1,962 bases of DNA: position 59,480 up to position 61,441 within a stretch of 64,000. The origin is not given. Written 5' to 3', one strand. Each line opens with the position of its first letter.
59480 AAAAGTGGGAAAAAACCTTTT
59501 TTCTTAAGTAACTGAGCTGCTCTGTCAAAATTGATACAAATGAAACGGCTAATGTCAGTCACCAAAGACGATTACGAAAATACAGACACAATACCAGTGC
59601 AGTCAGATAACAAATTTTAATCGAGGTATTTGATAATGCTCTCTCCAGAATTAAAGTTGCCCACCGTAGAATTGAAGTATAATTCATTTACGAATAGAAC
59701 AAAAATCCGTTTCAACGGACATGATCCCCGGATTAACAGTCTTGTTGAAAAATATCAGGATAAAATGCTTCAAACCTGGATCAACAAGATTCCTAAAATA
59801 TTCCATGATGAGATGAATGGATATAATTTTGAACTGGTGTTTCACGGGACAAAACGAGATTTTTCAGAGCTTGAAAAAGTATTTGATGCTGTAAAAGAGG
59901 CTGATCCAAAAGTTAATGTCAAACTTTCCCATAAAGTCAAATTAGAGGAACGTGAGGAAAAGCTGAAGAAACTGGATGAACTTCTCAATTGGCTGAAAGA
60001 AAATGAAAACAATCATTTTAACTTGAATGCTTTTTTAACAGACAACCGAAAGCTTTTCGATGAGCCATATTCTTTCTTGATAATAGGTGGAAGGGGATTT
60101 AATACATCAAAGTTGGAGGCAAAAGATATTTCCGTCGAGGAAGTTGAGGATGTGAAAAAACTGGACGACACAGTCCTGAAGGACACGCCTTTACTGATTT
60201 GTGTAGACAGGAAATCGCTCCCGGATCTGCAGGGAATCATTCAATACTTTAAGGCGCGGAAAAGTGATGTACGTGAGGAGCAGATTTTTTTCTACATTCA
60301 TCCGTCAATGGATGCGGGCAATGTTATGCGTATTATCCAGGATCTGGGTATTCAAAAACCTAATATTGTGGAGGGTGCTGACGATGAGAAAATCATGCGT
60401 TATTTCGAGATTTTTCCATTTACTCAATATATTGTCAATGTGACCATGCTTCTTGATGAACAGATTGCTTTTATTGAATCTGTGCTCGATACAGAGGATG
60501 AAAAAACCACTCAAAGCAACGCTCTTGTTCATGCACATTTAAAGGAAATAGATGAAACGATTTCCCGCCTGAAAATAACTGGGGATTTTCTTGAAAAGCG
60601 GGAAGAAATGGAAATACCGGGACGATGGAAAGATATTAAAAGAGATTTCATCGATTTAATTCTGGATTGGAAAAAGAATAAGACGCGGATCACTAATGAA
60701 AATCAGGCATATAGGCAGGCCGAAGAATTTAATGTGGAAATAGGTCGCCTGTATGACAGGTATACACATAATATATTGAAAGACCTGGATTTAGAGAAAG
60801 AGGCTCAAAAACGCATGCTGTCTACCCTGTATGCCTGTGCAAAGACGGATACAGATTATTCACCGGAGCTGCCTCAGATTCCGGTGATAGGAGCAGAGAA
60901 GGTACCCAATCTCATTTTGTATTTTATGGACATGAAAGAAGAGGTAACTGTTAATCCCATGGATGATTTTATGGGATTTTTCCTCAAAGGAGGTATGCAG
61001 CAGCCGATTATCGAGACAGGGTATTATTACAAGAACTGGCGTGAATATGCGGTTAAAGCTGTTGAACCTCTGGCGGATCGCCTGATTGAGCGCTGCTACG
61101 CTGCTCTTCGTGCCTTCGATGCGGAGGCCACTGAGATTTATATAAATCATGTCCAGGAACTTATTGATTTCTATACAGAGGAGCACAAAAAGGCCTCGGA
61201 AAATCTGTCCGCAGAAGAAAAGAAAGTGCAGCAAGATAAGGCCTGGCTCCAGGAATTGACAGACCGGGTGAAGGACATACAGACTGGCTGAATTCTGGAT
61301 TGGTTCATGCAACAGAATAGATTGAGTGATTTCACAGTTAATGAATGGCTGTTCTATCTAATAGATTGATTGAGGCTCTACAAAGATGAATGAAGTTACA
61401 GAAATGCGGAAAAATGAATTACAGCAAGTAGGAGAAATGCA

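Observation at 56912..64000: Candidate operon: multi-zinc-ribbon protein, GTPase with DUF697-like membrane tail, 551-aa P-loop-less protein and HerA-like ATPase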

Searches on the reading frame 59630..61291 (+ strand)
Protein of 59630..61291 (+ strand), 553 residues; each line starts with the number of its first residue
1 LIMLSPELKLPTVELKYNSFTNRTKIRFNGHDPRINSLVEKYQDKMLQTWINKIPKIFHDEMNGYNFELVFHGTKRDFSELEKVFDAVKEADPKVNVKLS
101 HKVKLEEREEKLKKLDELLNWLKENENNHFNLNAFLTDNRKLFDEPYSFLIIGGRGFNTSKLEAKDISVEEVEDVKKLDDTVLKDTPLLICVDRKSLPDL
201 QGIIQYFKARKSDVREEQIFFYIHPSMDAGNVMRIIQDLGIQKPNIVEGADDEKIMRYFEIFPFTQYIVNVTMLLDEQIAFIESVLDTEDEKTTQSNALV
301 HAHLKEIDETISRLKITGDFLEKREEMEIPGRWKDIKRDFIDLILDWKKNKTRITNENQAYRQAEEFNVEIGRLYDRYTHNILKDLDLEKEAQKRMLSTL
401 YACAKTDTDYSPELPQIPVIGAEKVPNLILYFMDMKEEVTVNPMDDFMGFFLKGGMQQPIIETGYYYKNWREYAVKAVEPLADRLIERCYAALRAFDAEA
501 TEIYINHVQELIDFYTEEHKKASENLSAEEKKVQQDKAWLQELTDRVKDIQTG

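Call 5: search_protein_families(library=pfam, proteins=[window:59630-61291:+], max_evalue=0.01)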
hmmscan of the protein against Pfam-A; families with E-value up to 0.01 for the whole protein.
window:59630-61291:+ (553 aa): 0 families

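Call 6: search_protein_families(library=padloc, proteins=[window:59630-61291:+], max_evalue=0.01)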
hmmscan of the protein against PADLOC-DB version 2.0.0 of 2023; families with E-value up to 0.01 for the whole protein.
window:59630-61291:+ (553 aa): 0 families

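Call 7: search_protein_families(library=ncbifam, proteins=[window:59630-61291:+], max_evalue=0.01)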
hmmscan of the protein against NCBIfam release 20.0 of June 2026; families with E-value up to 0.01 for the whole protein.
window:59630-61291:+ (553 aa): 0 families

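Call 9: find_encoding_contigs(protein=window:59636-61291:+, flank=10000, max_places=6)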
Protein window:59636-61291:+ (551 aa): no gene with exactly this product is on record in the collection.

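Call 17: find_homologous_proteins(query=window:59636-61291:+, max_evalue=0.001)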
Query window:59636-61291:+ (551 aa): 128 proteins with E <= 0.001 among 7876 candidates; the best 120 are listed.
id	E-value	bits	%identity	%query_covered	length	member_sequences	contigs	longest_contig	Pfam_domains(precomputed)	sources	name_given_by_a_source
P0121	0.0e+0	1150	93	100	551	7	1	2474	-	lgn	-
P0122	6.3e-276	934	78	100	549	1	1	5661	-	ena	-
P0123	4.2e-159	549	48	99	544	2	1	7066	-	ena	-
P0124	2.9e-156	539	49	99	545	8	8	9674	-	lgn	-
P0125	2.4e-148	513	48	98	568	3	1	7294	-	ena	-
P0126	6.0e-146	505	48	97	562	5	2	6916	-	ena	-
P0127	2.6e-144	500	46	98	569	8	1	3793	-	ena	-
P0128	7.3e-144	498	46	97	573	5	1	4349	-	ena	-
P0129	1.8e-143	497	45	99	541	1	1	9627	-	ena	-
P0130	4.7e-143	496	46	98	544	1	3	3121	-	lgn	-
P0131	5.8e-142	492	46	98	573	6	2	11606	-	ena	-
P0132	1.5e-140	488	44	98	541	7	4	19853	-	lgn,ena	-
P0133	2.6e-139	483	44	99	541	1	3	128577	-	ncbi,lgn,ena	-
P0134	1.1e-135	471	43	99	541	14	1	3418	-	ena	-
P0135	1.4e-118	415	39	98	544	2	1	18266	-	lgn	-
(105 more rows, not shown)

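Call 19: find_related_loci(query=A1, collection=genome_contigs, flank=10000)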
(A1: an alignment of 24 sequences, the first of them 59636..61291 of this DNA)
Query A1 (551 aa) in genome_contigs; peptide patterns used: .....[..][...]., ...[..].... (x = any residue, [..] = any of these).
210 stretches matched a pattern; 57 encode a relative of the query (tblastn E <= 1e-3); 56 distinct loci.
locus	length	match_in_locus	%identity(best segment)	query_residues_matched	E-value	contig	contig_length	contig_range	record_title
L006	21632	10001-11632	44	5-551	2e-148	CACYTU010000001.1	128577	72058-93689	MAG: uncultured Lachnospiraceae bacterium isolate RUG12263 genome assembly, contig: RUG12263_asm_1, whole genome shotgun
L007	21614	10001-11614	38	11-549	2e-111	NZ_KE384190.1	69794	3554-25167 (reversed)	Oribacterium sp. NK2B42 G625DRAFT_scaffold00019.19, whole genome shotgun sequence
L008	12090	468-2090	36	11-549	3e-109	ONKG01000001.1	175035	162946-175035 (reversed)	uncultured Lachnospiraceae bacterium isolate RUG375 genome assembly, contig: scaffold_5, whole genome shotgun sequence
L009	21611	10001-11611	37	11-548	4e-108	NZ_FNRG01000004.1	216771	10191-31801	Oribacterium sp. KHPX15, whole genome shotgun sequence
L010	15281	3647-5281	35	7-551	3e-104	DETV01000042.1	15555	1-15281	MAG TPA_asm: Eubacterium sp. UBA3279 UBA3279_contig_14496, whole genome shotgun sequence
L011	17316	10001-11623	35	11-551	1e-103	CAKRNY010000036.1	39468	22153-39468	MAG: uncultured Blautia sp. isolate REFINED_METABAT215_TOP10_CONTIGS_1500_ASSEMBLY_K77_MERGED__Hadza_PheChl_Fiber-Hadza-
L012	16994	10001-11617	35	11-551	2e-99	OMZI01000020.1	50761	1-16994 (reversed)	uncultured Clostridiales bacterium isolate RUG099 genome assembly, contig: scaffold_734, whole genome shotgun sequence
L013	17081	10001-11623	34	11-551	1e-97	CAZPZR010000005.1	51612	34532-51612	MAG TPA_asm: uncultured Lachnospiraceae bacterium isolate SRP350583_co2_16 genome assembly, contig: NODE_771_length_5161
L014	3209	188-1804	33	11-551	3e-98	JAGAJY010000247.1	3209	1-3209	MAG: Oscillospiraceae bacterium isolate RGIG8511 Water_deer_Cecum-2__c420992, whole genome shotgun sequence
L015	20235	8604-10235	32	5-549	1e-95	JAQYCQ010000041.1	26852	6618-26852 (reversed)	MAG: Bacillota bacterium isolate SUG1745 k141_4912468, whole genome shotgun sequence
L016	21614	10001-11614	34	11-551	2e-95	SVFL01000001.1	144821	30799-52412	MAG: Lachnospiraceae bacterium isolate SIG331 NODE_2354_length_144821_cov_3.226782, whole genome shotgun sequence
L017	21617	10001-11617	33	11-551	3e-95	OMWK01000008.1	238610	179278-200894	uncultured Clostridiales bacterium isolate RUG029 genome assembly, contig: scaffold_61, whole genome shotgun sequence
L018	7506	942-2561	34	11-551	1e-94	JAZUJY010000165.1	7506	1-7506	MAG: Oscillospiraceae bacterium isolate T1900045250_TH20190020.MAGScoT_cleanbin_000005 SGB_5758_k141_1968702, whole geno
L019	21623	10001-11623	35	11-551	3e-93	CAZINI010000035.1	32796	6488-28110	MAG TPA_asm: uncultured Ruminococcus sp. isolate binchicken_co370_326 genome assembly, contig: NODE_1552_length_32796_co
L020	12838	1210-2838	35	6-548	6e-93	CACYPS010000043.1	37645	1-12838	MAG: uncultured Lachnospiraceae bacterium isolate RUG12161 genome assembly, contig: RUG12161_asm_43, whole genome shotgu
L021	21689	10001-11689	32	2-551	2e-92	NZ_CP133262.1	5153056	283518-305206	Neobacillus sp. OS1-33 chromosome, complete genome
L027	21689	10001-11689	31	2-551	8e-87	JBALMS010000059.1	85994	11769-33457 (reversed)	Bacillus sp. JJ664 JJ-664_contig_60, whole genome shotgun sequence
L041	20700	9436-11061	29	11-551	3e-72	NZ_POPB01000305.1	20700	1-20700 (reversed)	Streptococcus suis strain 614 SS_0614_Contig305, whole genome shotgun sequence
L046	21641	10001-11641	32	6-549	1e-82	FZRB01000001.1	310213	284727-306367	Lachnospiraceae bacterium strain LC2019 genome assembly, contig: Ga0066877_101, whole genome shotgun sequence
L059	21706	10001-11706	35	11-551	3e-48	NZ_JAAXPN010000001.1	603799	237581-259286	Periweissella fabalis strain CCUG 61472 SS2011_1, whole genome shotgun sequence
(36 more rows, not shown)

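Call 31: search_protein_families(library=pfam, proteins=[L007:14641-16188:+, L041:14065-15582:+, L046:14671-16647:+, L021:14686-15657:+, L027:15587-16009:+, L059:14722-15564:+, L059:15567-15947:+], max_evalue=0.05)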
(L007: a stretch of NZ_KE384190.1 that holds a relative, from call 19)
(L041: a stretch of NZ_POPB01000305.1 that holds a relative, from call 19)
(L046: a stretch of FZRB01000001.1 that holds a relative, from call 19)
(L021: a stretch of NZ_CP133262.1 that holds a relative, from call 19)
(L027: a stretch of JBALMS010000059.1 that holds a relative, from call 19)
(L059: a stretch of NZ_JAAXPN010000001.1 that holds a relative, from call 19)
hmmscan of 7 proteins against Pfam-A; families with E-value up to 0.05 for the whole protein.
L007:14641-16188:+ (515 aa): 2 families
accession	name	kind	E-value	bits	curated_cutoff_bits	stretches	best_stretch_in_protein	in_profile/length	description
PF07700.20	HNOB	-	0.022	15.1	25.5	0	63-138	6-80/163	Haem-NO-binding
PF09999.14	DUF2240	-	0.04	14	22.3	0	186-259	49-120/144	Uncharacterized protein conserved in archaea (DUF2240)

L041:14065-15582:+ (505 aa): 5 families
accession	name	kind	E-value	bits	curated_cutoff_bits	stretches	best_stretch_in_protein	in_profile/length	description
PF13930.12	Endonuclea_NS_2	-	1.2e-17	64.8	27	1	132-244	11-129/132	DNA/RNA non-specific endonuclease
PF13488.11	Gly-zipper_Omp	-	5.3e-05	23.5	25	1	409-446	2-41/46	Glycine zipper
PF20721.2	C19orf12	-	0.0038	17.5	30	1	408-451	45-87/163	C19orf12-like protein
PF01223.29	Endonuclease_NS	-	0.0055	16.8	23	1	173-234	81-151/223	DNA/RNA non-specific endonuclease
PF05433.20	Rick_17kDa_Anti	-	0.045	14.1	24.2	0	409-446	2-41/43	Glycine zipper 2TM domain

L046:14671-16647:+ (658 aa): 4 families
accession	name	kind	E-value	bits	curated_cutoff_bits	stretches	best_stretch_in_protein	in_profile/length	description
PF01442.23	Apolipoprotein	-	3.9e-05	23.9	90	1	472-634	12-160/190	Apolipoprotein A1/A4/E domain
PF18495.6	VbhA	-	0.0014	19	25.9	0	316-336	23-43/47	Antitoxin VbhA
PF05478.16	Prominin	-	0.0096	14.5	34.3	1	462-585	623-745/799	Prominin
PF04306.18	DUF456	-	0.037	14.7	29.4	1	413-455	57-100/139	Protein of unknown function (DUF456)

L021:14686-15657:+ (323 aa): 2 families
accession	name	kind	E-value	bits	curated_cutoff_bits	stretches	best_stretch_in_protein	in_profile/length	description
PF12639.13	Colicin-DNase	-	1.9e-22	80.3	25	1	216-311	2-96/96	DNase/tRNase domain of colicin-like bacteriocin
PF14414.12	WHH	-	2.3e-12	46.9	25.1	1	279-318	3-42/43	A nuclease of the HNH/ENDO VII superfamily with conserved WHH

L027:15587-16009:+ (140 aa): 3 families
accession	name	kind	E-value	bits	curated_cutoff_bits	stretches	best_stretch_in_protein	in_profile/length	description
PF14567.11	SUKH_5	-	9.4e-14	51.8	27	1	26-139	19-141/142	SMI1-KNR4 cell-wall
PF14568.11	SUKH_6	-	2.4e-09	38.2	27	1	32-135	2-119/119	SMI1-KNR4 cell-wall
PF09346.15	SMI1_KNR4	-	3.5e-08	34.5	25.4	1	29-136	2-124/125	SMI1 / KNR4 family (SUKH-1)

L059:14722-15564:+ (280 aa): 2 families
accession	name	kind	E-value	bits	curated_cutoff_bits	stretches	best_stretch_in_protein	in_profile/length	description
PF12639.13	Colicin-DNase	-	3e-12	47.6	25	1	191-267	9-96/96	DNase/tRNase domain of colicin-like bacteriocin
PF14414.12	WHH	-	1.8e-08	34.4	25.1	1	237-270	5-38/43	A nuclease of the HNH/ENDO VII superfamily with conserved WHH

L059:15567-15947:+ (126 aa): 1 family
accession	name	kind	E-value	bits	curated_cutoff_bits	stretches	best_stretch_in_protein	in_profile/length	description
PF22481.1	DUF6985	-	0.0033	18.4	24.5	1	7-70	2-63/148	Domain of unknown function (DUF6985)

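Call 32: search_protein_families(library=padloc, proteins=[L007:14641-16188:+, L041:14065-15582:+, L046:14671-16647:+, L021:14686-15657:+, L027:15587-16009:+, L059:14722-15564:+, L007:9992-11623:+, L021:10001-11692:+], max_evalue=0.05)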
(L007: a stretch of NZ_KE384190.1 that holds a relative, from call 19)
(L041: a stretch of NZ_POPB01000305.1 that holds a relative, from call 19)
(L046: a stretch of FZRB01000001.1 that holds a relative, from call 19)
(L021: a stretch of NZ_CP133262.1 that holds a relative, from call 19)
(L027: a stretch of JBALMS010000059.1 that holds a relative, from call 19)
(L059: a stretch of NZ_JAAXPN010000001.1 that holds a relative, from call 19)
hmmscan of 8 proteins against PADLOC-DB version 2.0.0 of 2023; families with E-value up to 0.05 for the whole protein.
L007:14641-16188:+ (515 aa): 2 families
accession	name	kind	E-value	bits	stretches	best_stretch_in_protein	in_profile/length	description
PDLC03842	LeoB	-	0.0011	16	1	410-500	434-518/568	-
PDLC03841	LeoBC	-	0.033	11.3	0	406-479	457-535/601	-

L041:14065-15582:+ (505 aa): 1 family
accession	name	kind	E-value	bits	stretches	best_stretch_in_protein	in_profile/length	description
PDLC03841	LeoBC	-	0.037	11.1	0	387-499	444-560/601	-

L046:14671-16647:+ (658 aa): 3 families
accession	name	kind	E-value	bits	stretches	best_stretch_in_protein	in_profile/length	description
PDLC00605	ZorA1|ZorA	-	5.4e-05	19.7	1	471-637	397-566/700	MotA/ExbB/TolQ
PDLC00647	ZorA3|ZorA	-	0.006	13.1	1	258-578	431-592/780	MotA/ExbB/TolQ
PDLC00638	ZorA2|ZorA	-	0.026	11.3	1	472-572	392-490/545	MotA/ExbB/TolQ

L021:14686-15657:+ (323 aa): 0 families

L027:15587-16009:+ (140 aa): 0 families

L059:14722-15564:+ (280 aa): 0 families

L007:9992-11623:+ (543 aa): 0 families

L021:10001-11692:+ (563 aa): 0 families

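Call 42: search_solved_structures(query=A1, max_evalue=1)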
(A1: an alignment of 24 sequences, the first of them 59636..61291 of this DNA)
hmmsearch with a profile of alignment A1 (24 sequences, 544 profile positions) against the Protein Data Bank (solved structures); distinct sequences matched with E-value up to 1: 3.
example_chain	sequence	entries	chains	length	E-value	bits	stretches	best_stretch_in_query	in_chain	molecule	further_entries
9lq6_D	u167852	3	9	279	0.034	16.1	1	402-509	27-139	Type III-B CRISPR module RAMP protein Cmr4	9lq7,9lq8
9lq5_D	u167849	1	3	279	0.036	16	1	402-509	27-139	Type III-B CRISPR module RAMP protein Cmr4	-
5vr2_A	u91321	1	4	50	0.82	11.5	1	271-304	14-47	Myocilin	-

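Call 53: predict_structure(alignment_id=A1)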
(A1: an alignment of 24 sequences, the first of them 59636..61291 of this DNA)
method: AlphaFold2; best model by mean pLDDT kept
length: 551 residues; sequences in the alignment: 24
mean_pLDDT: 88.8   pTM: 0.70
mean pLDDT of the five models: 88.8, 87.9, 87.3, 87.2, 86.7
residues with pLDDT >= 90: 344; 70-90: 180; 50-70: 19; < 50: 8
segments of 3 or more residues with pLDDT < 50: 1-4
pLDDT, mean of each block of 10 residues (from residue 1): 56 89 89 82 86 90 89 91 89 85 89 94 91 90 89 86 89 90 94 92 92 93 93 92 92 91 92 94 86 77 91 91 82 95 94 94 97 97 95 93 89 91 94 86 51 64 94 96 96 94 95 91 84 90 92 74
secondary structure, 60 per line:
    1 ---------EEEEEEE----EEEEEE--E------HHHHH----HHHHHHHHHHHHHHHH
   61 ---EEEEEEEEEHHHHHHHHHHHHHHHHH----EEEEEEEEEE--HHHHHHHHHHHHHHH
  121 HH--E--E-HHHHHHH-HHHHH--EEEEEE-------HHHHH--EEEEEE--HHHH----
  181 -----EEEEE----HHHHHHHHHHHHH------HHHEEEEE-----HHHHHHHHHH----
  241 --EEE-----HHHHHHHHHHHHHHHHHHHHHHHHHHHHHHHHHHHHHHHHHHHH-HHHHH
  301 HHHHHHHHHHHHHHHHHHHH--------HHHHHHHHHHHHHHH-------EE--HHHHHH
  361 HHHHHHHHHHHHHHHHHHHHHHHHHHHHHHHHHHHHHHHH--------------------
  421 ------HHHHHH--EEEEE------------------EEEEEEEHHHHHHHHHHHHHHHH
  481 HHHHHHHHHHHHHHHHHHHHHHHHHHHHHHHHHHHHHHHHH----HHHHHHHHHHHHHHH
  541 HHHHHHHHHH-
elements in order: E10-16 E21-26 H36-40 H45-60 E64-72 H73-89 E94-103 H106-122 H130-136 H138-142 E145-150 H158-162 E165-170 H173-176 E186-190 H195-207 E217-221 H227-236 E243-245 H251-294 H296-320 H329-343 H355-400 H427-432 E435-439 E458-464 H465-521 H526-550

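Call 57: fold_search(model_id=the predicted structure, library=pdb)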
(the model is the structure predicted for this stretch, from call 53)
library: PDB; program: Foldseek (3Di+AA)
matches with E <= 10: 622; with E <= 0.001: 1
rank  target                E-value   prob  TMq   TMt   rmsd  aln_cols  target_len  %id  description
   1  6j73_B                9.8e-04  0.98  0.21  0.21  20.6       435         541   11  Crystal structure of IniA from Mycobacterium smegmatis (released 2019-09-11)
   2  5gtm_A                1.0e-03  0.89  0.17  0.18  28.7       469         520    9  Modified human MxA, nucleotide-free form (released 2017-05-31)
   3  4aur                  2.0e-03  0.89  0.20  0.19  32.0       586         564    9  LeoA bacterial dynamin GTPase from ETEC (released 2013-08-28)
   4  5gtm_B                3.0e-03  0.80  0.17  0.18  29.4       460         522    8  Modified human MxA, nucleotide-free form (released 2017-05-31)
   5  6j72                  3.1e-03  0.90  0.19  0.19  20.2       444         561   11  Crystal structure of IniA from Mycobacterium smegmatis with GTP bound (released 2019-09-11)
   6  5oxf_C                5.6e-03  0.38  0.14  0.13  33.0       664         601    9  An oligomerised bacterial dynamin pair provides a mechanism for the long range sensing and tethering of membranes (released 2018-09-05)
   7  6j73_A                1.1e-02  0.91  0.22  0.22  20.5       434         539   10  Crystal structure of IniA from Mycobacterium smegmatis (released 2019-09-11)
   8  2j68                  1.4e-02  0.63  0.22  0.18  22.3       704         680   12  Bacterial dynamin-like protein BDLP, GDP bound (released 2006-12-04)
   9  9e5c_5k               1.5e-02  0.14  0.11  0.02  69.1       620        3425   10  Cryo-EM structure of 96 nm repeat of microtubule doublet from T. brucei flagellum (released 2025-03-12)
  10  8t1h_A                1.7e-02  0.38  0.15  0.14  22.8       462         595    9  Cryo-EM structure of a full-length, native Drp1 dimer (released 2024-02-21)
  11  5a3f_D                2.1e-02  0.25  0.13  0.13  25.9       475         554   10  Crystal structure of the dynamin tetramer (released 2015-08-26)
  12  6ql4_A                3.3e-02  0.20  0.14  0.12  32.4       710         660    8  Crystal structure of nucleotide-free Mgm1 (released 2019-07-03)
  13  9y6s_6z               5.1e-02  0.08  0.08  0.02  65.3       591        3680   10  96-nm repeat of the Leishmania tarentolae doublet microtubule (released 2025-12-17)
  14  7zw6_A                5.4e-02  0.21  0.18  0.13  45.6       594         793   11  Oligomeric structure of SynDLP (released 2023-04-19)
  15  4tql_B                6.3e-02  0.35  0.12  0.24  44.8       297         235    9  Computationally designed three helix bundle (released 2014-10-15)
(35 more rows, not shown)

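Call 58: search_protein_families(library=pfam, proteins=[L071:13361-14908:+, L071:14970-15347:+], max_evalue=0.001)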
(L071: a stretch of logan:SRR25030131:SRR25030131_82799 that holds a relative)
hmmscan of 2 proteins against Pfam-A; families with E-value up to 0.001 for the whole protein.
L071:13361-14908:+ (515 aa): 0 families

L071:14970-15347:+ (125 aa): 0 families

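Call 75: search_protein_families(library=phrogs, proteins=[window:59636-61291:+, L071:13361-14908:+, L071:14970-15347:+], max_evalue=0.001)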
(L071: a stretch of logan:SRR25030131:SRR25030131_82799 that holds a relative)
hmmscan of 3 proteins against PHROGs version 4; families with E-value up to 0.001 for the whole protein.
window:59636-61291:+ (551 aa): 0 families

L071:13361-14908:+ (515 aa): 7 families
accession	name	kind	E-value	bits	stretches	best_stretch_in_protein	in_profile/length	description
phrog_16692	-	unknown function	1e-05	25.2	1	404-482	706-781/1107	-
phrog_23574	-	tail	3.3e-05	22.4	0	414-452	818-855/1441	tail length tape measure protein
phrog_24596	-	unknown function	4.2e-05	22.9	1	388-451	689-752/1052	-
phrog_167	-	tail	0.0003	19.6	1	257-482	534-728/1555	tail length tape measure protein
phrog_34863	-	unknown function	0.00034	19.8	1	388-497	373-475/966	-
phrog_3405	-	unknown function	0.00036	20.3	1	389-484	427-531/645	-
phrog_10341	-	lysis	0.00073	19.5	1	381-453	107-178/577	endolysin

L071:14970-15347:+ (125 aa): 0 families
